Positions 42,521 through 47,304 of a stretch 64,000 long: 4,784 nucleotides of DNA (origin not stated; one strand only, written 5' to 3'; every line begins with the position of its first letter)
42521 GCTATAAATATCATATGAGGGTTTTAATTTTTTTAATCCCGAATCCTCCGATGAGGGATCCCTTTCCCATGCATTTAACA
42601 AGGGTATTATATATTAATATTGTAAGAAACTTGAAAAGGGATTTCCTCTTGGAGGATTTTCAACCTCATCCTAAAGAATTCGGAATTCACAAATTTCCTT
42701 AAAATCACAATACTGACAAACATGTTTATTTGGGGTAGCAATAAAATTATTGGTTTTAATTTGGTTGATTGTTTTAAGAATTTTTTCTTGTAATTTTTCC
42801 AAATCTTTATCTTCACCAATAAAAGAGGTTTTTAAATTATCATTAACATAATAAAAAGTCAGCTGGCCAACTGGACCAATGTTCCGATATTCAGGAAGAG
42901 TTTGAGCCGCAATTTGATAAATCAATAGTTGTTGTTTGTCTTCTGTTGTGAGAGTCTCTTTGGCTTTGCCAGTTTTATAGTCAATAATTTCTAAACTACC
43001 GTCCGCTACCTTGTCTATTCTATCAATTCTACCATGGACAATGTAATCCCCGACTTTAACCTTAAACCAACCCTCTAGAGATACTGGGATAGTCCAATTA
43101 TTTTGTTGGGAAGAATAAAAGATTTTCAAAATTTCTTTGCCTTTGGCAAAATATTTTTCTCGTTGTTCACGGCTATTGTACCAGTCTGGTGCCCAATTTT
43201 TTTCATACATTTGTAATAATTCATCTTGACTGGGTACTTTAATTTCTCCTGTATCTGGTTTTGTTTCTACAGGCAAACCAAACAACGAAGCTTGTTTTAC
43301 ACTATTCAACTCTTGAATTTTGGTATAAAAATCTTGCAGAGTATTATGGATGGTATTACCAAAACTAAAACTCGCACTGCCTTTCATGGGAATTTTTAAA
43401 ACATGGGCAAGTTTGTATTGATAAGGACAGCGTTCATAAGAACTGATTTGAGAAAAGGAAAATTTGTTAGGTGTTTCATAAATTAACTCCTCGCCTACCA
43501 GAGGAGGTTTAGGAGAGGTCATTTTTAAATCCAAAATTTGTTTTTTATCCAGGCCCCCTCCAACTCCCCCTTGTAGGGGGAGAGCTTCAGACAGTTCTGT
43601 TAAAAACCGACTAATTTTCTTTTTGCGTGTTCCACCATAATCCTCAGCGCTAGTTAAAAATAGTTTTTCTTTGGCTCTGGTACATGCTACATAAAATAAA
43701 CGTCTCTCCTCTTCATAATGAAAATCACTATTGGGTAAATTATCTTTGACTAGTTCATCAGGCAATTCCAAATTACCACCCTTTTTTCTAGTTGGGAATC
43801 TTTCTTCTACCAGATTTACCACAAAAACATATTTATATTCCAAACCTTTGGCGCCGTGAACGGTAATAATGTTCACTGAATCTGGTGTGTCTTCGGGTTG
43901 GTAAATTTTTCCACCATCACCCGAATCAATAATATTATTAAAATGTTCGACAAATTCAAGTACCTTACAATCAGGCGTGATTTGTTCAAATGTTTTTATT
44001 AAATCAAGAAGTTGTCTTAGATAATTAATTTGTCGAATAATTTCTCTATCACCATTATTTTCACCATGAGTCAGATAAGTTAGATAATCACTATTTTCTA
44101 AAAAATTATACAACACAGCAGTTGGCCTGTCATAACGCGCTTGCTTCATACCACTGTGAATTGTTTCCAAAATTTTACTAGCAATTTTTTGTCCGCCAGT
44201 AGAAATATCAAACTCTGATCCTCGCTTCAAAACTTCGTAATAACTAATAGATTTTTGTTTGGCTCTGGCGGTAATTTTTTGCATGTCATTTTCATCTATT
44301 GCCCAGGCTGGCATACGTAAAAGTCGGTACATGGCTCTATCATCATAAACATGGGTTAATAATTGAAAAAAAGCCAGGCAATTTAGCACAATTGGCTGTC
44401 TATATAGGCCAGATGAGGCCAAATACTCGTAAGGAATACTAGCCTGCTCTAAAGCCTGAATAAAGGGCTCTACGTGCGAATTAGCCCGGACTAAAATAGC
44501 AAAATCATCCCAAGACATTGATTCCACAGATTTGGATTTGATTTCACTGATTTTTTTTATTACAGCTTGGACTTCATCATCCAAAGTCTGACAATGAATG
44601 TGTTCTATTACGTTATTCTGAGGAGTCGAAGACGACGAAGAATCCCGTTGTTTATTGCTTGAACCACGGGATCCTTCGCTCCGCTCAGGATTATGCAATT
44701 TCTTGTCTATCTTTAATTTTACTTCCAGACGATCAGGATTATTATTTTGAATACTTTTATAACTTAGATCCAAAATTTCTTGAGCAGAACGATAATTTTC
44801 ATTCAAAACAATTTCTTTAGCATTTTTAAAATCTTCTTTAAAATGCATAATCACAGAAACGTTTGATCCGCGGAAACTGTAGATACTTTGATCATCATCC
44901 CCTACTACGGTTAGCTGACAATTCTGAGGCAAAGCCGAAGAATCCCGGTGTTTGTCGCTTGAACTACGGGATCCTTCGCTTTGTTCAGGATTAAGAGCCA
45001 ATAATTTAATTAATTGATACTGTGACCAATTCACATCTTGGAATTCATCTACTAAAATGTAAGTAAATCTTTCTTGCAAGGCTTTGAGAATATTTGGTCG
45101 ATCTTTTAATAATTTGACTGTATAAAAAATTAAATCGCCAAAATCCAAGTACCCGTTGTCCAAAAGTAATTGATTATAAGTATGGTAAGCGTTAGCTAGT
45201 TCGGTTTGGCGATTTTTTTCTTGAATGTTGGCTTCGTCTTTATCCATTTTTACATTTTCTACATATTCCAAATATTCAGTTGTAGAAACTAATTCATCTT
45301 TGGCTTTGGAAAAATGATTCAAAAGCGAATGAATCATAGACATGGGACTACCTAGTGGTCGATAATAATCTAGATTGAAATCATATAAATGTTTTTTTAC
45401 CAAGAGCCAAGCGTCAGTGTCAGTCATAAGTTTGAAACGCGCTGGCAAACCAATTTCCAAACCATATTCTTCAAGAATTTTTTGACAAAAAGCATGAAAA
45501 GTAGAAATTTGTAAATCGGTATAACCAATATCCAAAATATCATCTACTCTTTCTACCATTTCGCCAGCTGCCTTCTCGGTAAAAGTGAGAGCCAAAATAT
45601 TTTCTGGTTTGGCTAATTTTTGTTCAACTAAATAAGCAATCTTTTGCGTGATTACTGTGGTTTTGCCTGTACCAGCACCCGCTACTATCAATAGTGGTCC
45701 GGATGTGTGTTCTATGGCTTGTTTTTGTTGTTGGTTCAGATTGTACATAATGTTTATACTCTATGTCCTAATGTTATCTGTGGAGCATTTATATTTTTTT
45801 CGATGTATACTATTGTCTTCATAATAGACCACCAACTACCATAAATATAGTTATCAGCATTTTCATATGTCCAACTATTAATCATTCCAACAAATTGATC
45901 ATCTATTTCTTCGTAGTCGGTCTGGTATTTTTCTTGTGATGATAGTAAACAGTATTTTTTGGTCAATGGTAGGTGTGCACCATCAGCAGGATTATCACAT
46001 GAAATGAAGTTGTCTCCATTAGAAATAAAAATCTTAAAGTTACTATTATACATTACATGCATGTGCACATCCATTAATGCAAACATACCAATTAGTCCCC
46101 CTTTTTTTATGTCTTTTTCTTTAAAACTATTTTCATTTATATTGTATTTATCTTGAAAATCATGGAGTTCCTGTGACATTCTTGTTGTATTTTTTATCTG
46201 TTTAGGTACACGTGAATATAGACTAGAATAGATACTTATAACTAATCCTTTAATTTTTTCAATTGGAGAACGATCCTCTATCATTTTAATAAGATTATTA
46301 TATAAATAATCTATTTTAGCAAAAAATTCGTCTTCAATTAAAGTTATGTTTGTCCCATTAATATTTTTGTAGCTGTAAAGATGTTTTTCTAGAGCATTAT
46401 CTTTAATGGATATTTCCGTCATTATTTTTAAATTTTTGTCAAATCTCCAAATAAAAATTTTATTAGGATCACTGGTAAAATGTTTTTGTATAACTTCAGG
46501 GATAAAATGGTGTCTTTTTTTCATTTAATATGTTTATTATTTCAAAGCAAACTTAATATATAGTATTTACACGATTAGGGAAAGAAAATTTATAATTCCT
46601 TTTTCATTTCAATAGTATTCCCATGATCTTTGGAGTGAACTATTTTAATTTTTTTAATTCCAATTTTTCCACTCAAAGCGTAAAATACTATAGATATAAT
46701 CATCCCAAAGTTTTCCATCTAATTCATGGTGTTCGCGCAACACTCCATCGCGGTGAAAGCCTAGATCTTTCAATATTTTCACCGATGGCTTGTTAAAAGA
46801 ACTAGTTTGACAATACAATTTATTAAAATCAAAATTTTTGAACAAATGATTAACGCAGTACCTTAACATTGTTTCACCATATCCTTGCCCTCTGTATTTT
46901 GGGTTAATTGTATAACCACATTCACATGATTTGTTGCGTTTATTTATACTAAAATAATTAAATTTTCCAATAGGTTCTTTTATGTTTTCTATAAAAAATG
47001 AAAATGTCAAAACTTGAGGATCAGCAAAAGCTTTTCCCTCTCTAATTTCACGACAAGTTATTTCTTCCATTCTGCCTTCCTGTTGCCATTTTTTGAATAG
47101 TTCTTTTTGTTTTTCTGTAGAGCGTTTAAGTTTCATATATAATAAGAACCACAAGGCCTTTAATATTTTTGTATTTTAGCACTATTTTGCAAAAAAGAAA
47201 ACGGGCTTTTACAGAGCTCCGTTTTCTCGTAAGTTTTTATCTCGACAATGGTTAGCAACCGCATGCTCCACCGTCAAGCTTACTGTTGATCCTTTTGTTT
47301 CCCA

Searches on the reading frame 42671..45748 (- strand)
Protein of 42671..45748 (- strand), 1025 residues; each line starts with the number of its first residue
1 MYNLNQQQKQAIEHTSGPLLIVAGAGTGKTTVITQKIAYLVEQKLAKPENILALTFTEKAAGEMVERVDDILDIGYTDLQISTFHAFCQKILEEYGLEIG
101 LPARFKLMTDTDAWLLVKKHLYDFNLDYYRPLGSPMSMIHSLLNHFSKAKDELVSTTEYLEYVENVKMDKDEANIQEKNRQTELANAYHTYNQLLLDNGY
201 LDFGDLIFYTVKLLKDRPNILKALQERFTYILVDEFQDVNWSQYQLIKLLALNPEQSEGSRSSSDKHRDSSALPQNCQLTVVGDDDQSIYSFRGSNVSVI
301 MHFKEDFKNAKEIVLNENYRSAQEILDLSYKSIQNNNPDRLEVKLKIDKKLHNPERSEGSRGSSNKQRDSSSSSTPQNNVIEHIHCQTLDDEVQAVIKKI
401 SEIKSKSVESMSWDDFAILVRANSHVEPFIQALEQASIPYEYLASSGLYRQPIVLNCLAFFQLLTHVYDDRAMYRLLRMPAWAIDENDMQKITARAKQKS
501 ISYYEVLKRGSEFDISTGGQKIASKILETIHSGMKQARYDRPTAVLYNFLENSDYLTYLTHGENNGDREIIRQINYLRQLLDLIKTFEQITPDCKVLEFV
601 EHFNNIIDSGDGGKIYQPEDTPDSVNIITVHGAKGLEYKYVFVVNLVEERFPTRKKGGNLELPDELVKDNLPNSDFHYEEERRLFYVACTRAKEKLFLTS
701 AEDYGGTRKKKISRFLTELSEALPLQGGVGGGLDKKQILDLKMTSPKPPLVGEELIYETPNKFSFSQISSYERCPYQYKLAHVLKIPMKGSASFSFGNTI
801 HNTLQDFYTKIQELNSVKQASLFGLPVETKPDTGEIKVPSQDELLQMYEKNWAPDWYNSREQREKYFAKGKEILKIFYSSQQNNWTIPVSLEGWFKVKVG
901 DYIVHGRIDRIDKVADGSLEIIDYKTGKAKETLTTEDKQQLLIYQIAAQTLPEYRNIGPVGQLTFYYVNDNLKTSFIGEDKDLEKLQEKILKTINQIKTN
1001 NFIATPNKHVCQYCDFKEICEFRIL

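Call 84: search_protein_families(library=pfam, proteins=[window:42671-45748:-], max_evalue=0.00001)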
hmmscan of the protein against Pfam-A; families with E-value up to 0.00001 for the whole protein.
window:42671-45748:- (1025 aa): 6 families
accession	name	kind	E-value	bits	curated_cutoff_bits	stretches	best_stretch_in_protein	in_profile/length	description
PF00580.27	UvrD-helicase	-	5.3e-77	259.6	23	1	4-308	1-271/271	UvrD/REP helicase N-terminal domain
PF13361.12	UvrD_C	-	2e-45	156.2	25.6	1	313-702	1-349/350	UvrD-like helicase C-terminal domain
PF12705.13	PDDEXK_1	-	2.4e-37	129.7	22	1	763-1021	2-247/247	PD-(D/E)XK nuclease superfamily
PF13245.12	AAA_19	-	3.2e-23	82.8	25.1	1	8-293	1-134/134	AAA domain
PF13538.12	UvrD_C_2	-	1.1e-11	44.8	27.4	0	674-698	25-51/52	UvrD-like helicase C-terminal domain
PF01930.23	Cas_Cas4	-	1.4e-06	29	22.7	0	905-1020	53-158/160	Domain of unknown function DUF83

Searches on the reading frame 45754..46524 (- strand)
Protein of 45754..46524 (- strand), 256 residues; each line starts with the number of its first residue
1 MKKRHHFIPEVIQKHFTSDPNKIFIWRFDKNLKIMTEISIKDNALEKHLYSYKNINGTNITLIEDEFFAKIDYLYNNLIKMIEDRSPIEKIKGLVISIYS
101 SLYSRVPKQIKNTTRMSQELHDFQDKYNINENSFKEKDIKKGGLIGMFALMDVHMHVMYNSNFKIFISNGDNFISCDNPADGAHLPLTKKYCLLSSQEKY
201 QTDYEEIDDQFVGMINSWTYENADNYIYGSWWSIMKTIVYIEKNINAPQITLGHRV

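Call 84: search_protein_families(library=pfam, proteins=[window:45754-46524:-], max_evalue=0.00001)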
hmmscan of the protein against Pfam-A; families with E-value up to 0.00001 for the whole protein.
window:45754-46524:- (256 aa): 1 family
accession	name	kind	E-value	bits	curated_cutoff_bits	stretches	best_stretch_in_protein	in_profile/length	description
PF14022.11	DUF4238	-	1e-17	64.9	27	1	4-230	1-278/281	Protein of unknown function (DUF4238)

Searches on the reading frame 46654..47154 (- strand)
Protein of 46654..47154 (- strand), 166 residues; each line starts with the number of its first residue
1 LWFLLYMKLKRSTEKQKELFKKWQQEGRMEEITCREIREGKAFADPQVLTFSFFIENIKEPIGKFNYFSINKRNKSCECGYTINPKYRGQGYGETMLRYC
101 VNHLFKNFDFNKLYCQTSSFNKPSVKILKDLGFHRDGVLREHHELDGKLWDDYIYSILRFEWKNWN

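Call 85: search_protein_families(library=pfam, proteins=[window:46654-47154:-], max_evalue=0.00001)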
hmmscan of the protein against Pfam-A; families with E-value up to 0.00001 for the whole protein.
window:46654-47154:- (166 aa): 3 families
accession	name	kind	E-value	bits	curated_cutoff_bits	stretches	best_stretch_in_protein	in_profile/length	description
PF13302.13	Acetyltransf_3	-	4.2e-15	57.1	25.4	1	48-134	51-138/138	Acetyltransferase (GNAT) domain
PF00583.31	Acetyltransf_1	-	1.2e-11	45.4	20.7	1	41-133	26-116/116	Acetyltransferase (GNAT) family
PF13420.13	Acetyltransf_4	-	4.1e-09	37.1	24.3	1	50-152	49-153/155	Acetyltransferase (GNAT) domain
